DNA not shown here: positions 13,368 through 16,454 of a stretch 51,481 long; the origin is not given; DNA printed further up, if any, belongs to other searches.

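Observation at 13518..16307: Orphan AEP primase + DExH helicase + DUF559 nuclease fusion directly behind rpoN: candidate single-gene conflict system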

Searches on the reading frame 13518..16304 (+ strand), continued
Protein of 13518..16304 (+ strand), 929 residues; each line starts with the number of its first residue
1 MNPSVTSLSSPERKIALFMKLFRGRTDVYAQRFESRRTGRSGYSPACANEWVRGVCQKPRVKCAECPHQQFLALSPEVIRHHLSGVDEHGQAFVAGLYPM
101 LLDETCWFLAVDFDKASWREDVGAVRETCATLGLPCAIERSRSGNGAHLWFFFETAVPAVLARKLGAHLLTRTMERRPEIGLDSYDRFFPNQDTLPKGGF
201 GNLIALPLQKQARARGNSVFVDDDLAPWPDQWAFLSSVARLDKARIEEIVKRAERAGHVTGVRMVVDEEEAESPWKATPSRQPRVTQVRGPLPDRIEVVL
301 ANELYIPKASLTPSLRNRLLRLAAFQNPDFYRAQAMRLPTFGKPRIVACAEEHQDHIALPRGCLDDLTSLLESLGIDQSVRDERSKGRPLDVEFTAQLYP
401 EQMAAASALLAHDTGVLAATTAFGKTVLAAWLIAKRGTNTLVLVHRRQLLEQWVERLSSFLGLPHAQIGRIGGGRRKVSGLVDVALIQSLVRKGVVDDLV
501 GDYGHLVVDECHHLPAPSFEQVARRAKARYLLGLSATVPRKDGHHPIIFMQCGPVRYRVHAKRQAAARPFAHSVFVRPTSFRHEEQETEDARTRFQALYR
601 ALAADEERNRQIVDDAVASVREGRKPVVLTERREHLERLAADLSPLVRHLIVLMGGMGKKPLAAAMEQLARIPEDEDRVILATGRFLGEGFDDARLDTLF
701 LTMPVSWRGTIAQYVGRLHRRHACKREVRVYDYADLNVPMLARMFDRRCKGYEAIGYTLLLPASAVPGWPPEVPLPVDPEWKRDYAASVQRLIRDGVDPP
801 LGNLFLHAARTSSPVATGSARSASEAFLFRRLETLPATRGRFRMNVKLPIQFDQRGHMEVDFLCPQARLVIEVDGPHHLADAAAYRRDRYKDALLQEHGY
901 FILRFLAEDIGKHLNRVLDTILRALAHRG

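Call 25: find_encoding_contigs(protein=P0043, flank=8000, max_places=2)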
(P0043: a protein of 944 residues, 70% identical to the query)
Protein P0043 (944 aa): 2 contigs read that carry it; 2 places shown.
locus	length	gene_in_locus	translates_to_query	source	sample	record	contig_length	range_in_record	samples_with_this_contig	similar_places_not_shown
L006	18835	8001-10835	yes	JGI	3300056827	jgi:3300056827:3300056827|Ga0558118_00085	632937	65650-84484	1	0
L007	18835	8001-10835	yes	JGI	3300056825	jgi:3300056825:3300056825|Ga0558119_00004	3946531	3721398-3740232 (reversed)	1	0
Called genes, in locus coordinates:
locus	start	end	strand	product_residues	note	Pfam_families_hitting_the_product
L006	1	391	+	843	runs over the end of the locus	PF00884:Sulfatase, PF16347:SGSH_C (weak)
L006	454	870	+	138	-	-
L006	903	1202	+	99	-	-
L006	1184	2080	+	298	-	PF09865:DUF2092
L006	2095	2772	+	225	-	-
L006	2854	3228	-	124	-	-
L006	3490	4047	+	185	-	-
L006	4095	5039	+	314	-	PF13557:Phenol_MetA_deg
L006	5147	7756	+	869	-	PF12794:MscS_TM, PF00924:MS_channel_2nd, PF21082:MS_channel_3rd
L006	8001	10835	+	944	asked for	PF22548:AEP-TOTE, PF00270:DEAD, PF04851:ResIII, PF04480:DUF559, PF18741:MTES_1575 (weak)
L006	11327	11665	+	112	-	-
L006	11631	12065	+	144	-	-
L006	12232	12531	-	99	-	PF03466:LysR_substrate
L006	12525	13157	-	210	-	PF00126:HTH_1, PF03466:LysR_substrate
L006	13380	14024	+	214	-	PF07007:LprI, PF09864:MliC (weak)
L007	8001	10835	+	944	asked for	PF22548:AEP-TOTE, PF00270:DEAD, PF04851:ResIII, PF04480:DUF559, PF18741:MTES_1575 (weak)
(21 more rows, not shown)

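Call 26: find_encoding_contigs(protein=P0003, flank=8000, max_places=2)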
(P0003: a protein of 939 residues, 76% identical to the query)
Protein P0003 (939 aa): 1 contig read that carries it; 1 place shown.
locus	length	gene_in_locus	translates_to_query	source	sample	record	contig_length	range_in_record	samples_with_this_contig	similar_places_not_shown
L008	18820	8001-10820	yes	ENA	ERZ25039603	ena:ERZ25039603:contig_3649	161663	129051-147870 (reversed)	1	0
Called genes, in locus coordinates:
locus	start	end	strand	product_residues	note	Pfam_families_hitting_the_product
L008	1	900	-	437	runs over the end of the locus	PF00589:Phage_integrase (weak)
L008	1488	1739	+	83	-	PF01541:GIY-YIG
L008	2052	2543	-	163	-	PF24828:DUF7713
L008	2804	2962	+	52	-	-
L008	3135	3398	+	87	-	PF04014:MazE_antitoxin (weak)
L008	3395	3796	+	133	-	PF01850:PIN (weak), PF13470:PIN_3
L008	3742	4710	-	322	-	-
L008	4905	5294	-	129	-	PF05168:HEPN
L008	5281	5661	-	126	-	PF01909:NTP_transf_2, PF18765:Polbeta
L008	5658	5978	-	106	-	PF05635:23S_rRNA_IVP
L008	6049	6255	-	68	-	PF13384:HTH_23 (faint), PF12728:HTH_17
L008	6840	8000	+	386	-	PF13173:AAA_14, PF13635:DUF4143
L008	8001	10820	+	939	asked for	PF22548:AEP-TOTE, PF00270:DEAD, PF04851:ResIII, PF04480:DUF559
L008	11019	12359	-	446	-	PF16656:Pur_ac_phosph_N, PF00149:Metallophos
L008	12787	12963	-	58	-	-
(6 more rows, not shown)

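Call 28: find_encoding_contigs(protein=P0038, flank=8000, max_places=3)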
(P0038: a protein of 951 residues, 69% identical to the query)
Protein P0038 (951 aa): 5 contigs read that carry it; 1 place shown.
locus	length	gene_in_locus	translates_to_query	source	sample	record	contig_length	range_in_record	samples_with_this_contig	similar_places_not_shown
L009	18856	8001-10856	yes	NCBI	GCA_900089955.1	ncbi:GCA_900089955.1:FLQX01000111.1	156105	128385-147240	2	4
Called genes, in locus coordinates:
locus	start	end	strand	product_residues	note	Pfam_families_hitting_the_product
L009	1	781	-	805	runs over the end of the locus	PF12161:HsdM_N, PF02384:N6_Mtase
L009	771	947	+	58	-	-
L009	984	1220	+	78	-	PF04014:MazE_antitoxin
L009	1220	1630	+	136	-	PF01850:PIN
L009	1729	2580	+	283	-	PF21302:Zn_ribbon_RlmA, PF08242:Methyltransf_12 (faint), PF08241:Methyltransf_11, PF13649:Methyltransf_25, PF13847:Methyltransf_31 (weak)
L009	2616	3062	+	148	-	PF10696:DUF2501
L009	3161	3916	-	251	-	PF02698:DUF218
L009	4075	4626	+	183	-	PF07152:YaeQ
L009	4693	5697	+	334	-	-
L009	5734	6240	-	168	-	PF01814:Hemerythrin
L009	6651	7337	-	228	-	PF08808:RES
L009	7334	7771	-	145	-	PF20432:Xre-like-HTH (weak)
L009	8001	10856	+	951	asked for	PF22548:AEP-TOTE, PF18741:MTES_1575 (faint), PF00270:DEAD, PF04851:ResIII, PF04480:DUF559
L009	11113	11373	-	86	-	PF07798:CCDC90-like (faint)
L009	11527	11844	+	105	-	-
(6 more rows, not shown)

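Call 29: find_encoding_contigs(protein=P0109, flank=8000, max_places=2)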
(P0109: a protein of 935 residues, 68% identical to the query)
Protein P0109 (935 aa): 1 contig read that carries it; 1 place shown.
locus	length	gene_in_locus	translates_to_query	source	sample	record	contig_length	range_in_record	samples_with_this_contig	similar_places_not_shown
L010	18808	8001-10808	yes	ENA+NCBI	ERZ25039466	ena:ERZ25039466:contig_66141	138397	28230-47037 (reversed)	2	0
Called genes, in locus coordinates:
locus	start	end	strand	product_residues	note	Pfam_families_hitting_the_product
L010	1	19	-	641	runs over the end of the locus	PF07081:DUF1349 (weak)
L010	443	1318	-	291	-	PF13487:HD_5, PF01966:HD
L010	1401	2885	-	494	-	PF00989:PAS, PF13188:PAS_8 (weak), PF08448:PAS_4, PF13426:PAS_9 (weak), PF00990:GGDEF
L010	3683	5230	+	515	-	-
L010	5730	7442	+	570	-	PF07517:SecA_DEAD, PF00270:DEAD (weak), PF01043:SecA_PP_bind, PF00271:Helicase_C (weak), PF21090:P-loop_SecA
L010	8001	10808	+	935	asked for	PF22548:AEP-TOTE, PF00270:DEAD, PF04851:ResIII, PF04480:DUF559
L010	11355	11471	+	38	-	-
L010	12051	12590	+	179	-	PF01554:MatE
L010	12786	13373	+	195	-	PF00106:adh_short, PF13561:adh_short_C2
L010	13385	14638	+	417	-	-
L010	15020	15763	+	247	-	PF09335:VTT_dom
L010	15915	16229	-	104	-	-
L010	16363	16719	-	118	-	PF20475:DUF6717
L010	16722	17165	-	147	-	PF18423:zf_CopZ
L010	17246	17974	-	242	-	PF00702:Hydrolase, PF12710:HAD, PF13419:HAD_2, PF13242:Hydrolase_like (weak)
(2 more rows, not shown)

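Call 30: find_related_loci(query=window:13518-16304:+, collection=genome_contigs, flank=8000)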
Query window:13518-16304:+ (929 aa) in genome_contigs; peptide patterns used: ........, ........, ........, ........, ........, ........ (x = any residue, [..] = any of these).
363 stretches matched a pattern; 327 encode a relative of the query (tblastn E <= 1e-3); the best 80 are kept; 80 distinct loci.
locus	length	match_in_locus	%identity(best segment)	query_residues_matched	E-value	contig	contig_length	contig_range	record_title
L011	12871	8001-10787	76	2-928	0e+0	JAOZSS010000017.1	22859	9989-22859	MAG: Kiritimatiellia bacterium isolate GMC6.metabat2.87 GMC6_1556_length_22859_cov_6.744299, whole genome shotgun sequen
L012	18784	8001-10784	74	4-929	0e+0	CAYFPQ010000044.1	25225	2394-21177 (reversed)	MAG TPA_asm: uncultured Victivallales bacterium isolate ERP019367_co2_131 genome assembly, contig: NODE_1466_length_2522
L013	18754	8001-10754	73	6-925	0e+0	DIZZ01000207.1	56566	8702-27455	MAG TPA_asm: Verrucomicrobia bacterium UBA6015 UBA6015_contig_4079, whole genome shotgun sequence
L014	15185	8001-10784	70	2-927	0e+0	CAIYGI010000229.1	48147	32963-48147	uncultured bacterium isolate MJ-time_bin-3222 genome assembly, contig: bin-3222:229/347, whole genome shotgun sequence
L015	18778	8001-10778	71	5-928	0e+0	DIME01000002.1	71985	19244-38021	MAG TPA_asm: Candidatus Accumulibacter vicinus isolate UBA5574 UBA5574_contig_43, whole genome shotgun sequence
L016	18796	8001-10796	70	2-928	0e+0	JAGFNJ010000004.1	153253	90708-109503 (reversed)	MAG: Candidatus Accumulibacter conexus isolate UW7 CEKMHFBL_4, whole genome shotgun sequence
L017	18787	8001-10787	70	5-928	0e+0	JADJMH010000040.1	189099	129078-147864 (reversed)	MAG: Candidatus Accumulibacter proximus isolate EsbW_18-Q3-R4-48_BATAC.285 tig01107535-10-1889850, whole genome shotgun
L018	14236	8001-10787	69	5-928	0e+0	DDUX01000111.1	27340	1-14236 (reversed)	MAG TPA_asm: Candidatus Accumulibacter iunctus isolate UBA2327 UBA2327_contig_384, whole genome shotgun sequence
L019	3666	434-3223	68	2-929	0e+0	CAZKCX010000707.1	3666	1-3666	MAG TPA_asm: uncultured Planctomycetales bacterium isolate SRP141376_co2_370 genome assembly, contig: NODE_38764_length_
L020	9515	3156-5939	68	4-928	0e+0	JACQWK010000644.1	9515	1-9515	MAG: Verrucomicrobia bacterium isolate NC_groundwater_1487_Ag_S-0.65um_59_29 S_p65_S5_coassembly_k141_4788531, whole gen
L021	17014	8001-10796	69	2-928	0e+0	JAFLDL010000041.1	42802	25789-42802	MAG: Candidatus Accumulibacter necessarius isolate UW12-POB gnl_X_NEBHPJKH_41, whole genome shotgun sequence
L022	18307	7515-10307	68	2-929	0e+0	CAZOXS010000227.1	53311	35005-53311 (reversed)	MAG TPA_asm: uncultured Victivallales bacterium isolate SRP118108_co2_320 genome assembly, contig: k141_101737, whole ge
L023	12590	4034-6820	68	1-928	0e+0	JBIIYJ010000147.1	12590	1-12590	MAG: Kiritimatiellia bacterium isolate ME2005-09-19_3300034101_group2_bin229 Rohwer_bin2517_scaffold_4316_c1, whole geno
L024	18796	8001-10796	68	5-928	0e+0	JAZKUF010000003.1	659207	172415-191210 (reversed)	MAG: Candidatus Accumulibacter jenkinsii isolate UW20 Ga0558716_00068, whole genome shotgun sequence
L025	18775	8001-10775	66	5-928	0e+0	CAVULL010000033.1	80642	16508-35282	MAG: uncultured Verrucomicrobiae bacterium isolate MFD06435.bin.2.21 genome assembly, contig: contig_56985, whole genome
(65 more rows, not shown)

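Call 41: search_solved_structures(query=A1, max_evalue=0.01, show_alignments=0)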
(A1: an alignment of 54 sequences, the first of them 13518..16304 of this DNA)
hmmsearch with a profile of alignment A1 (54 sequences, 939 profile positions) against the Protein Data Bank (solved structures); distinct sequences matched with E-value up to 0.01: 19.
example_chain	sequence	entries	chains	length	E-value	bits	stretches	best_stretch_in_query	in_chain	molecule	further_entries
6p4f_A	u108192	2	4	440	1.6e-20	75.9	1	397-575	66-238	DNA-dependent ATPase XPBII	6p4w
5tnu_A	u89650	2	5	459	1.9e-20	75.7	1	397-575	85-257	DNA-dependent ATPase XPBII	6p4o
6p66_A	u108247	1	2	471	5.7e-16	60.9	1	400-552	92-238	DNA repair protein RAD25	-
2fwr_A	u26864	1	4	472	5.7e-16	60.9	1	400-552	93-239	DNA repair protein RAD25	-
2fz4_A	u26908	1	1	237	7.9e-16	60.4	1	400-550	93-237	DNA repair protein RAD25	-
7nqd_A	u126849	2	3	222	2.5e-13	52.1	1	87-255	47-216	TPR_REGION domain-containing protein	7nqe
7nqf_A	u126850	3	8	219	4.5e-13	51.3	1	87-255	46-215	TPR_REGION domain-containing protein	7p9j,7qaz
3hrl_A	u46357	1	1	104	2e-08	35.9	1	859-935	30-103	Endonuclease-Like Protein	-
7clg_A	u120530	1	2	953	2.4e-08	35.7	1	413-736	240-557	Putative helicase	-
2oca_A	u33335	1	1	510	2.3e-06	29.1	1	419-738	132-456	ATP-dependent DNA helicase uvsW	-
6jde_B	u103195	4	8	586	3e-06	28.7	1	400-737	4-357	Putative DNA repair helicase RadD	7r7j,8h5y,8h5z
5of4_A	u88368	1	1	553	1.1e-05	26.9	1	391-547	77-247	TFIIH basal transcription factor complex helicase XPB subunit,XPB,TFIIH basal transcriptio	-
8ebt_A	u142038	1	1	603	1.3e-05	26.6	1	391-547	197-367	General transcription and DNA repair factor IIH helicase subunit XPB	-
6nmi_A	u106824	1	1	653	1.5e-05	26.4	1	391-547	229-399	General transcription and DNA repair factor IIH helicase subunit XPB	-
8bvw_0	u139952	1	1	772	1.9e-05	26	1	391-547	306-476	General transcription and DNA repair factor IIH helicase subunit XPB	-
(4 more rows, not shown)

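Call 48: search_protein_families(library=pfam, alignment_id=A2, max_evalue=0.0001)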
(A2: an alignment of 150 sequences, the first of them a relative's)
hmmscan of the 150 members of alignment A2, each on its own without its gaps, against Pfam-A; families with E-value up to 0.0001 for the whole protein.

A. member 1, L002:6868-7884:+ (339 aa): 2 families
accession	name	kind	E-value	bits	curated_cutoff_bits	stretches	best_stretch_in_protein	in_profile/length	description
PF08843.17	AbiEii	-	2.6e-45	155.6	22.5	1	92-324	1-236/238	Nucleotidyl transferase AbiEii toxin, Type IV TA system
PF14907.12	NTP_transf_5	-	1.9e-05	24.8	31.2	0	86-146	56-114/249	Uncharacterised nucleotidyltransferase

B. families by the number of members that match (of 150 scanned): 158 families (the first 25 are shown)
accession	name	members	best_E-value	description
PF08843.17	AbiEii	6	2.6e-45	Nucleotidyl transferase AbiEii toxin, Type IV TA system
PF01850.27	PIN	5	4e-17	PIN domain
PF13173.12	AAA_14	4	3.6e-26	AAA domain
PF05016.21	ParE_toxin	4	1.9e-20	ParE toxin of type II toxin-antitoxin system, parDE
PF00270.35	DEAD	3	6e-26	DEAD/DEAH box helicase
PF00004.35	AAA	3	3.3e-23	ATPase family associated with various cellular activities (AAA)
PF01408.29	GFO_IDH_MocA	3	3.3e-23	Oxidoreductase family, NAD-binding Rossmann fold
PF00271.37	Helicase_C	3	1.7e-22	Helicase conserved C-terminal domain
PF00589.27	Phage_integrase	3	6.9e-20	Phage integrase family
PF02646.22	RmuC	2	7.9e-87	RmuC family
PF12794.12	MscS_TM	2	7e-62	Mechanosensitive ion channel inner membrane domain 1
PF13635.12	DUF4143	2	8.5e-47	Domain of unknown function (DUF4143)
PF07724.20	AAA_2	2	1.1e-30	AAA domain (Cdc48 subfamily)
PF00924.24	MS_channel_2nd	2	1.9e-22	Mechanosensitive ion channel, beta-domain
PF04255.20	DUF433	2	6e-20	Protein of unknown function (DUF433)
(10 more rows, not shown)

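Call 53: search_dna_similar(query=window:13518-16304:+, collection=plasmids, mode=protein, max_rows=15)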
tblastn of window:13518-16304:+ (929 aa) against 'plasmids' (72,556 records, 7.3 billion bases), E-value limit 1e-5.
Records with a match: 286; places in all: 302; records where one place covers at least 80% of the query: 91.
Best place of each record, by identity: 60-80% 36; <60% 250.
By first word of the organism name: Sinorhizobium 59; Escherichia 16; Deinococcus 13; Acinetobacter 12; Rhizobium 8; Bacillus 7; Halobacterium 7; Dinoroseobacter 6; Picosynechococcus 6; Halorussus 6; and 90 more.
By predicted mobility (MOB-suite, as given by PLSDB): non-mobilizable 141; conjugative 102; mobilizable 43.
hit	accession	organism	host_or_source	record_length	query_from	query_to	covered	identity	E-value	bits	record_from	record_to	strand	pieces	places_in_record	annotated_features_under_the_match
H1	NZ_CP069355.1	Microvirga sp. VF16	Vachellia farnesiana,Cell culture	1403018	6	759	81%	60.4%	0e+0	914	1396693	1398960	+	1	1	none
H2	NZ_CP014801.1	Salipiger profundus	single cell,environmental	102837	5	759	81%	59.7%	0e+0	903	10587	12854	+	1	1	DEAD/DEAH box helicase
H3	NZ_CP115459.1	Sphingobium yanoikuyae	cell culture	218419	5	759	81%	59.5%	0e+0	895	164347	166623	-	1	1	DEAD/DEAH box helicase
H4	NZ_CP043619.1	Pukyongiella litopenaei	Penaeus vannamei (shrimp),cultured ...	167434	2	759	82%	59.2%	0e+0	899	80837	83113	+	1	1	DEAD/DEAH box helicase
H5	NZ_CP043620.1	Pukyongiella litopenaei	Penaeus vannamei (shrimp),cultured ...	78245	2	759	82%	59.2%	0e+0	899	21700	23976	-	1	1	DEAD/DEAH box helicase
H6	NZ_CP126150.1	Sagittula sp. MA-2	Cell culture,Coastal seawater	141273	2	759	82%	59.2%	0e+0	898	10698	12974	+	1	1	DEAD/DEAH box helicase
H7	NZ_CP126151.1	Sagittula sp. MA-2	Cell culture,Coastal seawater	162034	2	759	82%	59.2%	0e+0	898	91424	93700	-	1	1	DEAD/DEAH box helicase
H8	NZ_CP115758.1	Paracoccus sp. SCSIO 75233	cell culture,sediment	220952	2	759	82%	58.9%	0e+0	887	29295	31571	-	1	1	DEAD/DEAH box helicase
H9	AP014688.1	Bradyrhizobium diazoefficiens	Glycine max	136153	2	770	83%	58.0%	0e+0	892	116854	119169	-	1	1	type III restriction protein res subunit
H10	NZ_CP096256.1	Bradyrhizobium barranii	Glycine max cv. AC Glengarry,Cell ...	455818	2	759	82%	58.7%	0e+0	897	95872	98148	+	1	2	DEAD/DEAH box helicase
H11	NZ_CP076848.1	Agrobacterium pusense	mixed culture,weathered tuff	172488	5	770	82%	57.9%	0e+0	896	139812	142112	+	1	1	DEAD/DEAH box helicase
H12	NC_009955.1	Dinoroseobacter shibae DFL 12 = DSM 16493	-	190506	2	759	82%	58.6%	0e+0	886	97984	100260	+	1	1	DEAD/DEAH box helicase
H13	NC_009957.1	Dinoroseobacter shibae DFL 12 = DSM 16493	-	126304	2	759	82%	58.6%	0e+0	886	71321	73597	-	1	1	DEAD/DEAH box helicase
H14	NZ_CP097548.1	Dinoroseobacter shibae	Alexandrium ostenfeldii,pure culture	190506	2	759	82%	58.6%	0e+0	886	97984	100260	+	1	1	DEAD/DEAH box helicase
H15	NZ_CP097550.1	Dinoroseobacter shibae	Alexandrium ostenfeldii,pure culture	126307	2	759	82%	58.6%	0e+0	886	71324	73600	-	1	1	DEAD/DEAH box helicase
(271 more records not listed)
